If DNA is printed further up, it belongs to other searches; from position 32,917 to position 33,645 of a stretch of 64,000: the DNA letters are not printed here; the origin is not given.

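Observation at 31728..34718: Orphan Dcm methyltransferase translationally coupled to a four-gene module (two unknowns, HTH, CPBP protease)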

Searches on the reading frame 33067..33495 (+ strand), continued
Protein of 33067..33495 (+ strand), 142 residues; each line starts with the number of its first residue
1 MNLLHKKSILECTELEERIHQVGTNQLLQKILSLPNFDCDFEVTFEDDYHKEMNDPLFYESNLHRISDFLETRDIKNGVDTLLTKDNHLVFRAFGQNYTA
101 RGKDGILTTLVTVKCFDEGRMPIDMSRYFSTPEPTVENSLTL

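Call 59: find_encoding_contigs(protein=P0187, flank=6000, max_places=2)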
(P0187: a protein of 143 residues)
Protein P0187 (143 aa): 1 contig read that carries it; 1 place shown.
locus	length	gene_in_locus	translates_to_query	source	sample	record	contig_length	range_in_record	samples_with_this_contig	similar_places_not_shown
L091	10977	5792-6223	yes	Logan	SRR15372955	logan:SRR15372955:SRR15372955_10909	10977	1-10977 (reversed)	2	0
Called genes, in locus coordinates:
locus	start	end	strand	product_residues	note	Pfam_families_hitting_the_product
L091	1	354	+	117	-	?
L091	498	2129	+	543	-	PF13154:DUF3991, PF13155:Toprim_2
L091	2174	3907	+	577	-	PF02534:T4SS-DNA_transf, PF10412:TrwB_AAD_bind, PF12696:TraG-D_C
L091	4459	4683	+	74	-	-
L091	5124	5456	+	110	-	-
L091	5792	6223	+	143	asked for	-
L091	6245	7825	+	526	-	PF20731:RE_NgoFVII_C (faint)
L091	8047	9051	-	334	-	PF00145:DNA_methylase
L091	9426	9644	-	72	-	-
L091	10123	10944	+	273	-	PF02899:Phage_int_SAM_1, PF13495:Phage_int_SAM_4 (weak), PF00589:Phage_integrase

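Call 64: find_related_loci(query=A5, collection=metagenome_contigs, flank=6000)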
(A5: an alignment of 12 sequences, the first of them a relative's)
Query A5 (142 aa) in metagenome_contigs; peptide patterns used: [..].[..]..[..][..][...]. (x = any residue, [..] = any of these).
200 stretches matched a pattern; 70 encode a relative of the query (tblastn E <= 1e-3); 70 distinct loci.
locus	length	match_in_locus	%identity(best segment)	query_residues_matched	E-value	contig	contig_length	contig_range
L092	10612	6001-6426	99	1-142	6e-90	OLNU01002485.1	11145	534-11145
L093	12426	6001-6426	99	1-142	6e-90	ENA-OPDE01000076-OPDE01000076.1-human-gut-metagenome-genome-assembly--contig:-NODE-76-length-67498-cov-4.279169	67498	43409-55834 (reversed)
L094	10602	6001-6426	99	1-142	6e-90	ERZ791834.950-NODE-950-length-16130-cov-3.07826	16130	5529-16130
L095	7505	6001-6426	99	1-142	6e-90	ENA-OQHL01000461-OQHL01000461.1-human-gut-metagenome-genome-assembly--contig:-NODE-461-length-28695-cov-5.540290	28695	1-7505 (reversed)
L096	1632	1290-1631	99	1-114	2e-74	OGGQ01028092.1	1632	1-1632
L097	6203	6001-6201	99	1-67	6e-38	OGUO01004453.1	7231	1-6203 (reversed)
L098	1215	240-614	50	1-127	1e-38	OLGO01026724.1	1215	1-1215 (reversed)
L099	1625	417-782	50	2-123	4e-38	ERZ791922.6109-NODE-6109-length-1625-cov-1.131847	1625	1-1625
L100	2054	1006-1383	48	2-128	1e-34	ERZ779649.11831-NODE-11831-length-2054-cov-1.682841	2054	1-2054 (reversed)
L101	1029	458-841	50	2-128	3e-36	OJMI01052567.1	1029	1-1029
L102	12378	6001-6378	49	2-128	9e-34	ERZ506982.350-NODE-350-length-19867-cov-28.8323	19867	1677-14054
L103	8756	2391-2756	49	2-124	4e-33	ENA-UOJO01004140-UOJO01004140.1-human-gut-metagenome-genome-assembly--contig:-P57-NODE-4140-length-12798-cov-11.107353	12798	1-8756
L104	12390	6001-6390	47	2-135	1e-32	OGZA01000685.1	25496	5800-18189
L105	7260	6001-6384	48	2-128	1e-32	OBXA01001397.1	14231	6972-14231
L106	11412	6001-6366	48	2-124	5e-32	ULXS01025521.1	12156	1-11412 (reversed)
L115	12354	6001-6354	45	2-120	1e-29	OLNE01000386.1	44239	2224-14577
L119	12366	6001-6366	45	2-124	7e-29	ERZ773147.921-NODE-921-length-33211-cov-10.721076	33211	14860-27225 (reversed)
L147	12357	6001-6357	40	2-121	3e-24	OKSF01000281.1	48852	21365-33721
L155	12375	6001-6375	32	1-126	6e-11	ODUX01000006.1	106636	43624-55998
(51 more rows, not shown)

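Call 69: search_protein_families(library=pfam, alignment_id=A6, max_evalue=0.001)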
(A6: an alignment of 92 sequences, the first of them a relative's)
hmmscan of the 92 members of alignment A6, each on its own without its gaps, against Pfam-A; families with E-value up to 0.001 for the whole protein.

A. member 1, L092:3851-5590:+ (579 aa): 3 families
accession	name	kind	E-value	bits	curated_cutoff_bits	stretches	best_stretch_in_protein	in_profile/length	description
PF02534.20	T4SS-DNA_transf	-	1.2e-43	150.1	20.1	1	87-515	32-440/468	Type IV secretory system Conjugative DNA transfer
PF12696.13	TraG-D_C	-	5.1e-29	101.2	22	1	383-500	2-126/126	TraM recognition site of TraD and TraG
PF10412.15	TrwB_AAD_bind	-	2.7e-20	73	20.5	1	339-513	205-381/387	Type IV secretion-system coupling protein DNA-binding domain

B. families by the number of members that match (of 92 scanned): 50 families (the first 25 are shown)
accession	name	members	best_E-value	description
PF09563.16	RE_LlaJI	12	1.8e-56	LlaJI restriction endonuclease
PF03852.21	Vsr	12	1.3e-30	DNA mismatch endonuclease Vsr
PF00145.23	DNA_methylase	11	2.5e-100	C-5 cytosine-specific DNA methylase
PF06908.16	YpsA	6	1.2e-13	YspA SLOG family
PF04851.21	ResIII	4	4.3e-23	Type III restriction enzyme, res subunit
PF00271.37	Helicase_C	4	8.1e-17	Helicase conserved C-terminal domain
PF00270.35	DEAD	4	8.1e-15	DEAD/DEAH box helicase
PF18766.7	SWI2_SNF2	4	6.6e-14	SWI2/SNF2 ATPase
PF13391.12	HNH_2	4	1.2e-13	HNH endonuclease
PF13245.12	AAA_19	4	1.1e-11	AAA domain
PF00580.27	UvrD-helicase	4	2.6e-07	UvrD/REP helicase N-terminal domain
PF13401.12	AAA_22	4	1e-06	AAA domain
PF20720.3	nSTAND3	4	4.5e-05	Novel STAND NTPase 3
PF13604.12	AAA_30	4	4.6e-05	AAA domain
PF09848.15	SLFN-g3_helicase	4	0.00034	Schlafen group 3, DNA/RNA helicase domain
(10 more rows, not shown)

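Call 70: search_protein_families(library=pfam, proteins=[L102:734-1663:+, L102:1654-3102:+, L102:3106-4755:+, L102:4739-5998:+, L102:6404-6832:+, L115:5548-5976:+, L119:6446-7237:+, L147:5676-6011:+, L155:6358-7758:+, L155:5347-5892:+], max_evalue=0.001)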
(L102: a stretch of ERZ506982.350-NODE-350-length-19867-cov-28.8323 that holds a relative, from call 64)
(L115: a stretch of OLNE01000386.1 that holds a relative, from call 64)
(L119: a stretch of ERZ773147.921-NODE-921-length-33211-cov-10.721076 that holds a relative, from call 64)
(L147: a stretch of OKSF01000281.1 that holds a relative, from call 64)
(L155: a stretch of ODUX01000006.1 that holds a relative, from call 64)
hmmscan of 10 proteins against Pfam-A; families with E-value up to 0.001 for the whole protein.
L102:734-1663:+ (309 aa): 1 family
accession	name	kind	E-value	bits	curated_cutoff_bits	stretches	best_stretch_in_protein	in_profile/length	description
PF00145.23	DNA_methylase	-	4.7e-91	306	22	1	1-298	1-322/324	C-5 cytosine-specific DNA methylase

L102:1654-3102:+ (482 aa): 2 families
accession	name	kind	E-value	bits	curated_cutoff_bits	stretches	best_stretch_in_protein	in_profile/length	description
PF00145.23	DNA_methylase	-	2.2e-77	261.1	22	1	109-476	1-324/324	C-5 cytosine-specific DNA methylase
PF09445.16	Methyltransf_15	-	1.3e-06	28.5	22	1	111-197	4-90/165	RNA cap guanine-N2 methyltransferase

L102:3106-4755:+ (549 aa): 1 family
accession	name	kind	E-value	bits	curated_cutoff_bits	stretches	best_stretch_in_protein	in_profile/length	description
PF07728.20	AAA_5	-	1.3e-06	28.9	22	1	216-384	5-138/139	AAA domain (dynein-related subfamily)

L102:4739-5998:+ (419 aa): 2 families
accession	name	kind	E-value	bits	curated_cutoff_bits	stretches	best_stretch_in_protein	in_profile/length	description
PF09563.16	RE_LlaJI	-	2.3e-26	93.3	23.6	1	19-341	1-343/365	LlaJI restriction endonuclease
PF09406.16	DUF2004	-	0.00089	20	27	0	166-232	49-115/122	Protein of unknown function (DUF2004)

L102:6404-6832:+ (142 aa): 0 families

L115:5548-5976:+ (142 aa): 1 family
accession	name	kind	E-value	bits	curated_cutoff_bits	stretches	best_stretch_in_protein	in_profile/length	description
PF03852.21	Vsr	-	3.1e-27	94.7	27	1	1-73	1-73/74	DNA mismatch endonuclease Vsr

L119:6446-7237:+ (263 aa): 0 families

L147:5676-6011:+ (111 aa): 2 families
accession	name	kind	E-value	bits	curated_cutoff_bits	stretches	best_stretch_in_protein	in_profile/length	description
PF13443.12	HTH_26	-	4.3e-16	59.3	22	1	42-98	1-59/63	Cro/C1-type HTH DNA-binding domain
PF07022.19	Phage_CI_repr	-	0.00027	21.7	22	1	54-98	15-59/65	Bacteriophage CI repressor helix-turn-helix domain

L155:6358-7758:+ (466 aa): 11 families
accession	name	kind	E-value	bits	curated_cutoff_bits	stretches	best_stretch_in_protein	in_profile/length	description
PF04851.21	ResIII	-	2e-22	80.3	22.5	1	3-145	2-163/164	Type III restriction enzyme, res subunit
PF00271.37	Helicase_C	-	1.9e-16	60.7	23.5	1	219-324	6-110/110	Helicase conserved C-terminal domain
PF00270.35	DEAD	-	2.4e-14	53.8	26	1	21-88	9-76/167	DEAD/DEAH box helicase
PF18766.7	SWI2_SNF2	-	5e-13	49.7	26.7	1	11-180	4-191/221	SWI2/SNF2 ATPase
PF13245.12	AAA_19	-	1.9e-11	44.7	25.1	1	22-127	7-109/134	AAA domain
PF00580.27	UvrD-helicase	-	3.7e-07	30.5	23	1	25-84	12-72/271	UvrD/REP helicase N-terminal domain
PF13401.12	AAA_22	-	1.1e-05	26.3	27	1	26-123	5-99/130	AAA domain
PF20720.3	nSTAND3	-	8.1e-05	22.8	27.2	1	21-65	12-53/155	Novel STAND NTPase 3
PF13604.12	AAA_30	-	0.00018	21.8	27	1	24-126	16-106/191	AAA domain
PF09848.15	SLFN-g3_helicase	-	0.00034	20.5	24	0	27-122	2-93/354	Schlafen group 3, DNA/RNA helicase domain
PF05127.21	NAT10_TcmA_helicase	-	0.00089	19.6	22.7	0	31-136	2-117/176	RNA cytidine acetyltransferase NAT10/TcmA, helicase domain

L155:5347-5892:+ (181 aa): 1 family
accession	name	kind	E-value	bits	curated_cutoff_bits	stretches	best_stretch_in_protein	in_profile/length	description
PF06908.16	YpsA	-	1.5e-09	38.5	27.7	1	13-160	2-143/168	YspA SLOG family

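Call 92: search_protein_families(library=pfam, alignment_id=A9, max_evalue=0.0001)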
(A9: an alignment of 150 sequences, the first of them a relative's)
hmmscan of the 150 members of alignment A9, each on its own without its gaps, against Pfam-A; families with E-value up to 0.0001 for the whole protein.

A. member 1, L151:4751-5227:+ (158 aa): 0 families

B. families by the number of members that match (of 150 scanned): 101 families (the first 25 are shown)
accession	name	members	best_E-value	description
PF00145.23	DNA_methylase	17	4.7e-91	C-5 cytosine-specific DNA methylase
PF09445.16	Methyltransf_15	6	1.3e-06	RNA cap guanine-N2 methyltransferase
PF01555.25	N6_N4_Mtase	4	1.2e-29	DNA methylase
PF05257.22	CHAP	4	1.4e-12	CHAP domain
PF03609.19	EII-Sor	3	1.4e-66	PTS system sorbose-specific iic component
PF19866.4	DUF6339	3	1.4e-51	Family of unknown function (DUF6339)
PF13702.11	Lysozyme_like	3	3.4e-37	Lysozyme-like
PF02976.21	MutH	3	5.8e-33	DNA mismatch repair enzyme MutH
PF01784.24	DUF34_NIF3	3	2.5e-27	Duf34/NIF3 (NGG1p interacting factor 3)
PF03852.21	Vsr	3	3e-23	DNA mismatch endonuclease Vsr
PF04851.21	ResIII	3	3.1e-22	Type III restriction enzyme, res subunit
PF00271.37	Helicase_C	3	4.7e-16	Helicase conserved C-terminal domain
PF00270.35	DEAD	3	7.9e-14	DEAD/DEAH box helicase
PF18766.7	SWI2_SNF2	3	4.7e-13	SWI2/SNF2 ATPase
PF13245.12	AAA_19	3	1.4e-11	AAA domain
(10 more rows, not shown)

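Call 96: find_encoding_contigs(protein=P0079, flank=7000, max_places=2)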
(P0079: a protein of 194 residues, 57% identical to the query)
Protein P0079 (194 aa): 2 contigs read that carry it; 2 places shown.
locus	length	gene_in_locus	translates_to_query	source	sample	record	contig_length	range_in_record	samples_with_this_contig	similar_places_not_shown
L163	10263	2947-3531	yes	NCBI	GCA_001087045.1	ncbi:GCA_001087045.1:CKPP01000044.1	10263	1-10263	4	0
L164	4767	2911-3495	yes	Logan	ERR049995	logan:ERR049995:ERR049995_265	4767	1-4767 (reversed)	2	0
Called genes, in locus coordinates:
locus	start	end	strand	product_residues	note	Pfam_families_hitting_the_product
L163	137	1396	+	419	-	PF01979:Amidohydro_1, PF07969:Amidohydro_3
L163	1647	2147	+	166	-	PF00466:Ribosomal_L10, PF27436:RL10_C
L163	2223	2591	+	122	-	PF16320:Ribosomal_L12_N, PF00542:Ribosomal_L12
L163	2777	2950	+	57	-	-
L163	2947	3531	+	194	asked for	PF06970:RepA_N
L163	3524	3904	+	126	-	-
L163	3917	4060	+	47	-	-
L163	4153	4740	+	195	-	PF02517:Rce1-like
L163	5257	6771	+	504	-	PF25816:RamC_N, PF00069:Pkinase, PF03109:ABC1 (faint)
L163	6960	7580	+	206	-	PF02463:SMC_N (weak), PF00005:ABC_tran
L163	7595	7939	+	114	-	PF13555:AAA_29 (weak), PF00005:ABC_tran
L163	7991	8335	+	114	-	PF00005:ABC_tran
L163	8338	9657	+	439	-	PF02687:FtsX (weak)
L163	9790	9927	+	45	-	-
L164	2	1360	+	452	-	?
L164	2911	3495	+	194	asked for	PF06970:RepA_N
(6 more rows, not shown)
